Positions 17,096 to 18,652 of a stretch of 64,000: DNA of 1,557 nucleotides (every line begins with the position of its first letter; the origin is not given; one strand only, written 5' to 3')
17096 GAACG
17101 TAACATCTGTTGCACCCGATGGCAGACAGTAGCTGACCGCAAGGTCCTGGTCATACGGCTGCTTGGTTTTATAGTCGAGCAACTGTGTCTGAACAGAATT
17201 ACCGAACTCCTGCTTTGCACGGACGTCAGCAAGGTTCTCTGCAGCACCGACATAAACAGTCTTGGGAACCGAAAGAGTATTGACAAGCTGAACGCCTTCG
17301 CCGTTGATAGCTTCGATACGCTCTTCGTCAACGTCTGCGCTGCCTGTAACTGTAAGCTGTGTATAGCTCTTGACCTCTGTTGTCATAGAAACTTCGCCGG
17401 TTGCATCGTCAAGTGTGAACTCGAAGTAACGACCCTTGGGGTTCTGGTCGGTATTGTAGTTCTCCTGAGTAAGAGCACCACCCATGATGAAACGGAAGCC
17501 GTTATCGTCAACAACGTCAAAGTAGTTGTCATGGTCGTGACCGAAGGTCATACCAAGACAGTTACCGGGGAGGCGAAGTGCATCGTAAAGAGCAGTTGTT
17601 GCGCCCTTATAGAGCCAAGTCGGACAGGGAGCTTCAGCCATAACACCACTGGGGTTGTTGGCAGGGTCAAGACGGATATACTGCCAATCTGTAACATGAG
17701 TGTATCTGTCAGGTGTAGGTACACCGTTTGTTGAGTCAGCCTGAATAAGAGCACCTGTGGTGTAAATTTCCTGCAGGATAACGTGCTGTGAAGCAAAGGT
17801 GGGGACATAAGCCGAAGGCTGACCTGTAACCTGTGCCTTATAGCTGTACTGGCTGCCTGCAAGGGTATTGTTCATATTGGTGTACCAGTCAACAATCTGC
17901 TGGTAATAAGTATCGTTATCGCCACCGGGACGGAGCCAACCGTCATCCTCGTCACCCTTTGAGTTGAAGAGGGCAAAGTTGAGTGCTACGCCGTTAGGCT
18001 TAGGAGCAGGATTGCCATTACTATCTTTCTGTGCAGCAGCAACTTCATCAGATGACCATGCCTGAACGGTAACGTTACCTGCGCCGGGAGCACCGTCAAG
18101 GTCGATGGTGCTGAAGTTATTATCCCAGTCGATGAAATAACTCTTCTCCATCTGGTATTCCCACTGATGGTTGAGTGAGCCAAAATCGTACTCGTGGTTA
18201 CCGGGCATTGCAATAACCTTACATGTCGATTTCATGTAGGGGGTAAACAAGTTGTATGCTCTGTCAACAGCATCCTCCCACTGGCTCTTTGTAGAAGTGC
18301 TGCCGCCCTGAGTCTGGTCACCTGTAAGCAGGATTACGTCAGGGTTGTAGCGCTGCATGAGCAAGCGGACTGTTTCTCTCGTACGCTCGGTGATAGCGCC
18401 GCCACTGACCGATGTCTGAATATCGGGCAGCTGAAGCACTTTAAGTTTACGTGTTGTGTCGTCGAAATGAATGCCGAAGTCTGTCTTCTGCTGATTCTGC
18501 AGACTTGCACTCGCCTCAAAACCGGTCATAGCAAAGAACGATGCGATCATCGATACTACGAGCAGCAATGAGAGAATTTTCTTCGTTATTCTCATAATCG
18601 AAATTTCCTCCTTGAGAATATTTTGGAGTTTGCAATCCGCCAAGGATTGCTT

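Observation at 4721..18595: Single uninterrupted 13.9-kb gene for a ~4,624-aa secreted protein with an enzyme head and no recognisable anchor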

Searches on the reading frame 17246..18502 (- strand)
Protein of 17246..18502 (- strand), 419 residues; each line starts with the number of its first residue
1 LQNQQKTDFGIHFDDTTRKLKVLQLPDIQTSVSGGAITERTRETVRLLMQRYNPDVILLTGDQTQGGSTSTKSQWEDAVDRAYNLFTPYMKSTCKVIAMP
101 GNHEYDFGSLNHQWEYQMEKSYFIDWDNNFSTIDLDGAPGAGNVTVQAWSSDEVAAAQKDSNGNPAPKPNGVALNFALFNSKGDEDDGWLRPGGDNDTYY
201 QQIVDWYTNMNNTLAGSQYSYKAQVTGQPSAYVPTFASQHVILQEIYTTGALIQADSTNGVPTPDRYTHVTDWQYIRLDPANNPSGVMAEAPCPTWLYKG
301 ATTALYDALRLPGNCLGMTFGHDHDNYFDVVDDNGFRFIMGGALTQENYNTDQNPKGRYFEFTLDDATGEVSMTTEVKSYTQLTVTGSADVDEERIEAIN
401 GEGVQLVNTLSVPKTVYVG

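Call 42: find_homologous_proteins(query=window:17246-18502:-, max_evalue=10)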
Query window:17246-18502:- (419 aa): 2 proteins with E <= 10 among 3854 candidates.
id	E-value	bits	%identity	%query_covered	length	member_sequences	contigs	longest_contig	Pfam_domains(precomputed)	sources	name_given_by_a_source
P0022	1.9e-153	529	60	100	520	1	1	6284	PF00149.34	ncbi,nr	ncbi:MAG: metallophosphoesterase, partial [Clostridia bacterium]|nr:metallophosphoesterase [Clostrid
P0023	2.7e-57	213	68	33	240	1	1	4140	PF00149.34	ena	-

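Call 57: search_protein_representatives(alignment_id=A7)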
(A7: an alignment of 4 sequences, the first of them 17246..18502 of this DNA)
Query: 4 sequences, 874 profile positions. Proteins with E-value up to 0.001 (for the whole library): 223; up to 1e-10: 69; up to 1e-30: 20. The best 150 are listed.
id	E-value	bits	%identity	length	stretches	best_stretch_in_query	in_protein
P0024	0.0e+00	1393.3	-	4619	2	1-858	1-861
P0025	0.0e+00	1063.4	-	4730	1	1-859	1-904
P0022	0.0e+00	1048.8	-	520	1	1-517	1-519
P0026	2.4e-286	968.8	-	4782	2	1-858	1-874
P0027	3.7e-47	177.4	-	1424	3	50-606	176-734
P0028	2.3e-43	164.9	-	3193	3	4-711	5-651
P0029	2.4e-43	164.8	-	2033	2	1-741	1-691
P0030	3.0e-43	164.5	-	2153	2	1-692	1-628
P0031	2.0e-42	161.8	-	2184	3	2-677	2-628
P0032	1.3e-41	159.1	-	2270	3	4-714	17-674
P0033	1.3e-41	159.1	-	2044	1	5-383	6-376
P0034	1.4e-39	152.4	-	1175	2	2-392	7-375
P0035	1.7e-38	148.8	-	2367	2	38-713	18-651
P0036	4.3e-38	147.4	-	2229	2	2-742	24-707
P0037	7.2e-38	146.7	-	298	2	738-859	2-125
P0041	1.4e-32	129.2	-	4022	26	326-379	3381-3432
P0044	2.9e-22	95.1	-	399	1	1-366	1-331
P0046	3.0e-19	85.1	-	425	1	6-347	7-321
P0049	1.7e-18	82.6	-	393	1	1-345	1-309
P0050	2.8e-18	81.9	-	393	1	28-373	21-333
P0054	9.7e-17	76.8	-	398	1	35-373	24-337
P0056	1.3e-16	76.3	-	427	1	39-352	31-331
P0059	1.1e-15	73.3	-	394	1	5-374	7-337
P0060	1.5e-15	72.9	-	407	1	6-345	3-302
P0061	2.3e-15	72.3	-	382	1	7-372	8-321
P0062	3.2e-15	71.8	-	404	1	5-349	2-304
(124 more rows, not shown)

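Call 59: search_protein_families(library=pfam, proteins=[P0027, P0028, P0029, P0033, P0034], max_evalue=0.001)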
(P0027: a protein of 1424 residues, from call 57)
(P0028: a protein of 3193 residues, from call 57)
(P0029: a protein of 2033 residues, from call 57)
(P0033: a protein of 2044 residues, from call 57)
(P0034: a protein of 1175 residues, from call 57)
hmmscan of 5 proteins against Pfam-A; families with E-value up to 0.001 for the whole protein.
P0027 (1424 aa): 1 family
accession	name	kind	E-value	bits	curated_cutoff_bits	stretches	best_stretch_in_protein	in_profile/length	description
PF00149.33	Metallophos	-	8.8e-07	30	21.5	1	177-324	1-117/191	Calcineurin-like phosphoesterase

P0028 (3193 aa): 2 families
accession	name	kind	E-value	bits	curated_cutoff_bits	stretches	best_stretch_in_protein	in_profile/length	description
PF07554.19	FIVAR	-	2.9e-27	95.5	29.2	3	1874-1942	3-70/71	FIVAR domain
PF00149.33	Metallophos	-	7.1e-11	43.3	21.5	1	47-305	2-189/191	Calcineurin-like phosphoesterase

P0029 (2033 aa): 1 family
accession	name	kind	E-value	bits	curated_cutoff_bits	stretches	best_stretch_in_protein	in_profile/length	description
PF00149.33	Metallophos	-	1.1e-09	39.4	21.5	1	47-305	3-190/191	Calcineurin-like phosphoesterase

P0033 (2044 aa): 7 families
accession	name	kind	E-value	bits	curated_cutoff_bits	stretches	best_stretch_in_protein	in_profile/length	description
PF13350.11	Y_phosphatase3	-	7.5e-24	85.5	22.2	1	1534-1745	4-239/240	Tyrosine phosphatase family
PF00149.33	Metallophos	-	9.5e-10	39.7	21.5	1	52-177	2-117/191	Calcineurin-like phosphoesterase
PF00041.27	fn3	-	1.3e-05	25.8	25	1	1967-2037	18-82/84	Fibronectin type III domain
PF21605.3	CRLF2-like_D2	-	3.8e-05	24.1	27.3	1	1963-2042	14-92/94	Cytokine receptor-like factor 2-like, D2 domain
PF03442.20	CBM_X2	-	5e-05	23.7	28.9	1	1790-1834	36-79/83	Carbohydrate binding domain X2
PF03162.18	Y_phosphatase2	-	0.00013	22.1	27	1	1584-1683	33-132/165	Tyrosine phosphatase family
PF25788.1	Ig_Rha78A_N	-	0.00073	20.2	27.4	0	1968-2038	27-99/105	Rha78A-like, N-terminal immunoglobulin domain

P0034 (1175 aa): 1 family
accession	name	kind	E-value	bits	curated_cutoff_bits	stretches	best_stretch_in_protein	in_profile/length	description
PF00149.33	Metallophos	-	8e-15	56.2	21.5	1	58-318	1-190/191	Calcineurin-like phosphoesterase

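Call 60: search_protein_families(library=ncbifam, proteins=[P0044, P0046, P0049, P0050, P0054, P0056, P0059, P0060, P0061, P0062], max_evalue=0.01)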
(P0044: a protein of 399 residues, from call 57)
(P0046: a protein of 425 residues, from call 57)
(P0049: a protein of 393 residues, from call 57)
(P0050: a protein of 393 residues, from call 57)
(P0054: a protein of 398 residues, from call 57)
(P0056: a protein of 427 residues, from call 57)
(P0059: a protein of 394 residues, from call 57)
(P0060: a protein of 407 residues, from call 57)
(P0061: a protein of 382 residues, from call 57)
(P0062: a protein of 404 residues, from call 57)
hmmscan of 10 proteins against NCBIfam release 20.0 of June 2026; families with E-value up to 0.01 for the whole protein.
P0044 (399 aa): 7 families
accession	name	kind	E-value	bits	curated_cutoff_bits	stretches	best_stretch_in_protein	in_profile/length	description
NF008460.0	PRK11340.1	equivalog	4.8e-07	29.5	188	1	4-134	5-133/271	phosphodiesterase YaeI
NF041029.1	Mre11_Pyroc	equivalog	2.4e-06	26.7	600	1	75-131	38-93/438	DNA double-strand break repair protein Mre11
NF033458.1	lipid_A_LpxG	equivalog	3.6e-06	26.5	350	1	47-138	45-131/321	UDP-2,3-diacylglucosamine diphosphatase LpxG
TIGR00040.1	yfcE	subfamily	0.00017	21.7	56.25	1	65-139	15-77/158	YfcE family phosphodiesterase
TIGR04123.1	P_estr_lig_assc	hypoth_equivalog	0.00035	20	150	1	69-142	56-126/207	ligase-associated DNA damage response endonuclease PdeM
TIGR00619.1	sbcd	subfamily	0.00045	20.1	77.65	1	69-128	31-90/252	exonuclease subunit SbcD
NF041753.2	sbcd_Staph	equivalog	0.0011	17.9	480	1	64-127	27-89/375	exonuclease subunit SbcD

P0046 (425 aa): 2 families
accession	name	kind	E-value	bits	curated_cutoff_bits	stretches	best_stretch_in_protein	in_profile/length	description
NF053862.1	DS9_1_antiphage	equivalog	0.00068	18.6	420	1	38-125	203-290/486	anti-phage phosphoesterase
NF033458.1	lipid_A_LpxG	equivalog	0.0014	18.1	350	1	39-136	39-131/321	UDP-2,3-diacylglucosamine diphosphatase LpxG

P0049 (393 aa): 5 families
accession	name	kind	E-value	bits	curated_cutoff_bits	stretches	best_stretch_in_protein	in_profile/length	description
NF033458.1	lipid_A_LpxG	equivalog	5.2e-06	26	350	1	45-126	45-122/321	UDP-2,3-diacylglucosamine diphosphatase LpxG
TIGR00040.1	yfcE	subfamily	0.00077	19.6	56.25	0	50-133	3-73/158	YfcE family phosphodiesterase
NF008460.0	PRK11340.1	equivalog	0.0026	17.2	188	1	43-131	48-130/271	phosphodiesterase YaeI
TIGR04123.1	P_estr_lig_assc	hypoth_equivalog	0.0043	16.5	150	1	67-140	56-126/207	ligase-associated DNA damage response endonuclease PdeM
TIGR00619.1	sbcd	subfamily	0.006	16.4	77.65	1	69-125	33-89/252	exonuclease subunit SbcD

P0050 (393 aa): 1 family
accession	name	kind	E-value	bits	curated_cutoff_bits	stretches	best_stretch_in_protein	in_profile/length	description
TIGR00040.1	yfcE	subfamily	0.0016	18.6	56.25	0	67-131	22-73/158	YfcE family phosphodiesterase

P0054 (398 aa): 1 family
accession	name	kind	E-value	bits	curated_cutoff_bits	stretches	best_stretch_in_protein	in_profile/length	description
TIGR00040.1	yfcE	subfamily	0.0007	19.7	56.25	0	68-134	27-73/158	YfcE family phosphodiesterase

P0056 (427 aa): 2 families
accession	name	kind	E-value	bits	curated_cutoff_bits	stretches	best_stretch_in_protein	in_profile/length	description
NF033458.1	lipid_A_LpxG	equivalog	6.3e-06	25.7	350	1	40-128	45-127/321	UDP-2,3-diacylglucosamine diphosphatase LpxG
TIGR04123.1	P_estr_lig_assc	hypoth_equivalog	0.0051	16.2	150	1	60-134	54-124/207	ligase-associated DNA damage response endonuclease PdeM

P0059 (394 aa): 5 families
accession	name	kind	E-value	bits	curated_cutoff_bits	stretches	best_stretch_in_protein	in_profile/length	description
NF033458.1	lipid_A_LpxG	equivalog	4.5e-06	26.2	350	1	46-138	45-131/321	UDP-2,3-diacylglucosamine diphosphatase LpxG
NF041753.2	sbcd_Staph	equivalog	9.1e-05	21.4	480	1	63-128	27-90/375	exonuclease subunit SbcD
NF008460.0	PRK11340.1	equivalog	0.00015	21.3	188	1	7-128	6-127/271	phosphodiesterase YaeI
TIGR00040.1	yfcE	subfamily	0.0009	19.4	56.25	1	51-137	6-75/158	YfcE family phosphodiesterase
TIGR04123.1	P_estr_lig_assc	hypoth_equivalog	0.0019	17.6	150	1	67-143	55-127/207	ligase-associated DNA damage response endonuclease PdeM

P0060 (407 aa): 6 families
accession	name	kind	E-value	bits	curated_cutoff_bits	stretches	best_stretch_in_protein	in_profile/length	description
NF008460.0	PRK11340.1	equivalog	0.00013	21.5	188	1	41-124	49-127/271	phosphodiesterase YaeI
NF033458.1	lipid_A_LpxG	equivalog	0.00061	19.2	350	1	42-125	45-123/321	UDP-2,3-diacylglucosamine diphosphatase LpxG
TIGR00619.1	sbcd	subfamily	0.00078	19.3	77.65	1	43-136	2-102/252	exonuclease subunit SbcD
NF041753.2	sbcd_Staph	equivalog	0.00079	18.4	480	1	43-122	2-88/375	exonuclease subunit SbcD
NF053862.1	DS9_1_antiphage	equivalog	0.0013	17.6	420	1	45-121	197-289/486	anti-phage phosphoesterase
NF050112.1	PhdiestSpdARhizob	equivalog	0.0025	17.5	400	0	73-126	37-85/264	2', 3'cyclic nucleotide phosphodiesterase SpdA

P0061 (382 aa): 4 families
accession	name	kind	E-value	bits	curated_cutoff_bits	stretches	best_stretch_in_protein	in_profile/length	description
NF008460.0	PRK11340.1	equivalog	6e-05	22.6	188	1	7-133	7-134/271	phosphodiesterase YaeI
TIGR00619.1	sbcd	subfamily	0.00054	19.8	77.65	1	65-133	30-97/252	exonuclease subunit SbcD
TIGR00040.1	yfcE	subfamily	0.0019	18.3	56.25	0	66-132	19-73/158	YfcE family phosphodiesterase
NF041753.2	sbcd_Staph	equivalog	0.0043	15.9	480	1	65-124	31-88/375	exonuclease subunit SbcD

P0062 (404 aa): 9 families
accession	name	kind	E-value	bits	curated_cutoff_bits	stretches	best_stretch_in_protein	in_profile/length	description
NF053861.1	DS8_antiphage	equivalog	1e-05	23.5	790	1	47-123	1-88/994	anti-phage protein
TIGR03729.1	acc_ester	subfamily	1.5e-05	24.5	148.25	1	44-132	1-84/239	putative phosphoesterase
NF050112.1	PhdiestSpdARhizob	equivalog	0.00011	21.9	400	1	75-127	40-88/264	2', 3'cyclic nucleotide phosphodiesterase SpdA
TIGR00040.1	yfcE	subfamily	0.00012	22.2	56.25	1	44-124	2-67/158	YfcE family phosphodiesterase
NF041753.2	sbcd_Staph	equivalog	0.00018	20.5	480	1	44-121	2-88/375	exonuclease subunit SbcD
TIGR00619.1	sbcd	subfamily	0.00025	20.9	77.65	1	44-132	2-99/252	exonuclease subunit SbcD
NF008460.0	PRK11340.1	equivalog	0.0003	20.3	188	1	38-123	44-127/271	phosphodiesterase YaeI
NF053862.1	DS9_1_antiphage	equivalog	0.00039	19.4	420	1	44-123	195-292/486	anti-phage phosphoesterase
NF033458.1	lipid_A_LpxG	equivalog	0.0019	17.6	350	1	42-121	44-120/321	UDP-2,3-diacylglucosamine diphosphatase LpxG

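Call 61: search_protein_families(library=pfam, proteins=[P0044, P0046, P0049, P0050, P0054, P0056, P0059, P0060, P0061, P0062], max_evalue=0.01)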
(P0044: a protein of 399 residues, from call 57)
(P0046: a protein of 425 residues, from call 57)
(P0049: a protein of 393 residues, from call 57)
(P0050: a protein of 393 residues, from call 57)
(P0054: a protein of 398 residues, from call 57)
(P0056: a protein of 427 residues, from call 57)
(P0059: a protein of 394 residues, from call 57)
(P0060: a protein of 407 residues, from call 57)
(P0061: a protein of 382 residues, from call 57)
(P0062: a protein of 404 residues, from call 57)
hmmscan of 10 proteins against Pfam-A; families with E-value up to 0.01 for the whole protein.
P0044 (399 aa): 2 families
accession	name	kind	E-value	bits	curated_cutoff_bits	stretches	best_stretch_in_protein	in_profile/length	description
PF00149.33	Metallophos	-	1.2e-12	49.1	21.5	1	47-306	1-190/191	Calcineurin-like phosphoesterase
PF12850.12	Metallophos_2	-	0.0054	17.2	27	0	48-132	2-69/154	Calcineurin-like phosphoesterase superfamily domain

P0046 (425 aa): 1 family
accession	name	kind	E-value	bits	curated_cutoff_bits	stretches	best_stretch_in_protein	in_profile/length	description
PF00149.33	Metallophos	-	1.5e-11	45.5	21.5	1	45-142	1-95/191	Calcineurin-like phosphoesterase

P0049 (393 aa): 1 family
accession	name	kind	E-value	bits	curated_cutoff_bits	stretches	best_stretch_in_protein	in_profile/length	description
PF00149.33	Metallophos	-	1.8e-12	48.6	21.5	1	45-303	1-190/191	Calcineurin-like phosphoesterase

P0050 (393 aa): 1 family
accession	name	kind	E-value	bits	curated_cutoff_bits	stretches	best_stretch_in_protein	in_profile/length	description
PF00149.33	Metallophos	-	4.1e-06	27.8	21.5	1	43-300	2-190/191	Calcineurin-like phosphoesterase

P0054 (398 aa): 1 family
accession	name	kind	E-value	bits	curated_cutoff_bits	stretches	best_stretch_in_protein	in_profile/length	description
PF00149.33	Metallophos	-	8.9e-10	39.7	21.5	1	39-305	1-190/191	Calcineurin-like phosphoesterase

P0056 (427 aa): 1 family
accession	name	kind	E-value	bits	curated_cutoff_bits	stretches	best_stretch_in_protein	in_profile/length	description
PF00149.33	Metallophos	-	3.9e-10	40.9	21.5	1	40-153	1-107/191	Calcineurin-like phosphoesterase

P0059 (394 aa): 1 family
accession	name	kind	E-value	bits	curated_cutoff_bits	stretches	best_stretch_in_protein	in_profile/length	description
PF00149.33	Metallophos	-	6.3e-10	40.2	21.5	1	47-235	2-156/191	Calcineurin-like phosphoesterase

P0060 (407 aa): 2 families
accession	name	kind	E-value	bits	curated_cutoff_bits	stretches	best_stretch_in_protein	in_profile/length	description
PF00149.33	Metallophos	-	4.7e-12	47.2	21.5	1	42-295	1-189/191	Calcineurin-like phosphoesterase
PF14582.11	Metallophos_3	-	0.0061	16.4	28.2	0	91-133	71-113/259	Metallophosphoesterase, calcineurin superfamily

P0061 (382 aa): 1 family
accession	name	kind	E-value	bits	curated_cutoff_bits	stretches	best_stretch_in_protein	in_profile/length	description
PF00149.33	Metallophos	-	5.7e-10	40.4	21.5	1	63-290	19-190/191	Calcineurin-like phosphoesterase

P0062 (404 aa): 2 families
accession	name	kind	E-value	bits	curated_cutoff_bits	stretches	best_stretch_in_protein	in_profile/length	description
PF00149.33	Metallophos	-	6.5e-14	53.2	21.5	1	43-295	1-190/191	Calcineurin-like phosphoesterase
PF12850.12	Metallophos_2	-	0.00037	21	27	1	44-119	2-59/154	Calcineurin-like phosphoesterase superfamily domain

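Call 63: list_cluster_members(proteins=[P0024, P0025, P0026, P0027, P0028, P0029, P0033, P0034, P0041, P0044])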
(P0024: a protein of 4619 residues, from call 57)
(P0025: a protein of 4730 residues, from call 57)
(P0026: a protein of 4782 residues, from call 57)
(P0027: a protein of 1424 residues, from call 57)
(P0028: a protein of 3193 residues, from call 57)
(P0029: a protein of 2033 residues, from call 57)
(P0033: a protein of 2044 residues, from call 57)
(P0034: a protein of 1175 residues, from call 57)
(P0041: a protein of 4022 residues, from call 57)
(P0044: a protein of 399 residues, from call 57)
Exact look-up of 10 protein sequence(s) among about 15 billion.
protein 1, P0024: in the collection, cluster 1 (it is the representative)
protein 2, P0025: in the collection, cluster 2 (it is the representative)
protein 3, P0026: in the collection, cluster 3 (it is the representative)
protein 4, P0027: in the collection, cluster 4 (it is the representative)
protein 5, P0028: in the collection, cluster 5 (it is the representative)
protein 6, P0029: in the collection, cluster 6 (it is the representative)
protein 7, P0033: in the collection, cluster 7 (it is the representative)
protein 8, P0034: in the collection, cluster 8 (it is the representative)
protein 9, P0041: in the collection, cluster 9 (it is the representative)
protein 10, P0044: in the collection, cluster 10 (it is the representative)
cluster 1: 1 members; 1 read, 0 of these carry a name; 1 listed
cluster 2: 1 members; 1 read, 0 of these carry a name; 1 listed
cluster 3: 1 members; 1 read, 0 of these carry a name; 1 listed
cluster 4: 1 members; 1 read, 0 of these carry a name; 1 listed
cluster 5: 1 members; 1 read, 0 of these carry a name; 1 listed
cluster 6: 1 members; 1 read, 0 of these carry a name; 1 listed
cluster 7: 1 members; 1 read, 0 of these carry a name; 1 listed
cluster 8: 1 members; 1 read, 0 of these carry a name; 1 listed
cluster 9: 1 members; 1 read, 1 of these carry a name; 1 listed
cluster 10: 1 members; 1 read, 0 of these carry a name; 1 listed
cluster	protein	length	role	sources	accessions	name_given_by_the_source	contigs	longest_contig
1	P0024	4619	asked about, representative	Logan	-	-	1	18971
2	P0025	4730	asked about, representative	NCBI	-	-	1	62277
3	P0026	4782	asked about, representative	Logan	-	-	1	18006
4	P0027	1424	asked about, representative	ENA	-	-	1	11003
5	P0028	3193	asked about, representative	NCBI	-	-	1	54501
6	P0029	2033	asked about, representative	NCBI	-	-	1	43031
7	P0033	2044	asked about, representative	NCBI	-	-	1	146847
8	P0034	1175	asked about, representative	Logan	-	-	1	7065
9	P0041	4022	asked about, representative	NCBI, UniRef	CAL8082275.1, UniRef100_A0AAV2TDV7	unnamed protein product [Calicophoron daubneyi] | Replication protein A OB domain-containing protein n=1 Tax=Calicophoron daubneyi ...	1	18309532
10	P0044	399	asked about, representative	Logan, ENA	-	-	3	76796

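Call 75: predict_structure(alignment_id=A7)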
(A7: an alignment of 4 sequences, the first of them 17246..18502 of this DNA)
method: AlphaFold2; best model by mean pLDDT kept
length: 419 residues; sequences in the alignment: 4
mean_pLDDT: 35.5   pTM: 0.37
mean pLDDT of the five models: 35.5, 33.2, 32.0, 31.3, 30.5
residues with pLDDT >= 90: 0; 70-90: 0; 50-70: 88; < 50: 331
segments of 3 or more residues with pLDDT < 50: 1-19, 31-34, 60-68, 99-115, 120-159, 165-352, 362-375, 383-419
pLDDT, mean of each block of 10 residues (from residue 1): 25 40 55 55 66 59 46 64 63 50 42 48 26 22 23 41 46 23 29 37 38 25 21 20 20 23 26 30 28 23 29 24 24 24 33 53 41 50 35 24 20 21
secondary structure, 60 per line:
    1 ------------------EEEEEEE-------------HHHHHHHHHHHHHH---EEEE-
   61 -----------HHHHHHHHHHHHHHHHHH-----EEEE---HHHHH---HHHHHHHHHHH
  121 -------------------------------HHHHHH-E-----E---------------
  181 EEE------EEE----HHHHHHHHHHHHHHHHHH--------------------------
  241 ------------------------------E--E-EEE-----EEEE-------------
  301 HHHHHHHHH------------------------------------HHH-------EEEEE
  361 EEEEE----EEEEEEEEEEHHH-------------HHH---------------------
elements in order: E19-25 H39-52 E56-59 H72-89 E95-98 H102-106 H110-120 H152-157 E181-183 E190-192 H197-214 E276-278 E284-287 H301-309 E356-365 E370-379
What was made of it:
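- On Metallophosphoesterase superfamily (PF00149): The AlphaFold2 model of aa 32-450 has mean pLDDT 35.5, too low to read geometry (call 75).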

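Call 81: search_protein_families(library=pfam, proteins=[P0025, P0026], max_evalue=0.1)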
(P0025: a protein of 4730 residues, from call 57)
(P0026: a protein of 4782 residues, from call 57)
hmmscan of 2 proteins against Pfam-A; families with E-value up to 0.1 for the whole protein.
P0025 (4730 aa): 1 family
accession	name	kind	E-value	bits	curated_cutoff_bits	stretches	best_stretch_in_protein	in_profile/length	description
PF00149.33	Metallophos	-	2.4e-09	38.4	21.5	1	51-188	1-116/191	Calcineurin-like phosphoesterase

P0026 (4782 aa): 2 families
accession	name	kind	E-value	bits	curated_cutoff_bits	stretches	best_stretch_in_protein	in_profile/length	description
PF00149.33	Metallophos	-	8.4e-09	36.6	21.5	1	52-227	2-142/191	Calcineurin-like phosphoesterase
PF00041.27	fn3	-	0.077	13.7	25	0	4226-4259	35-67/84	Fibronectin type III domain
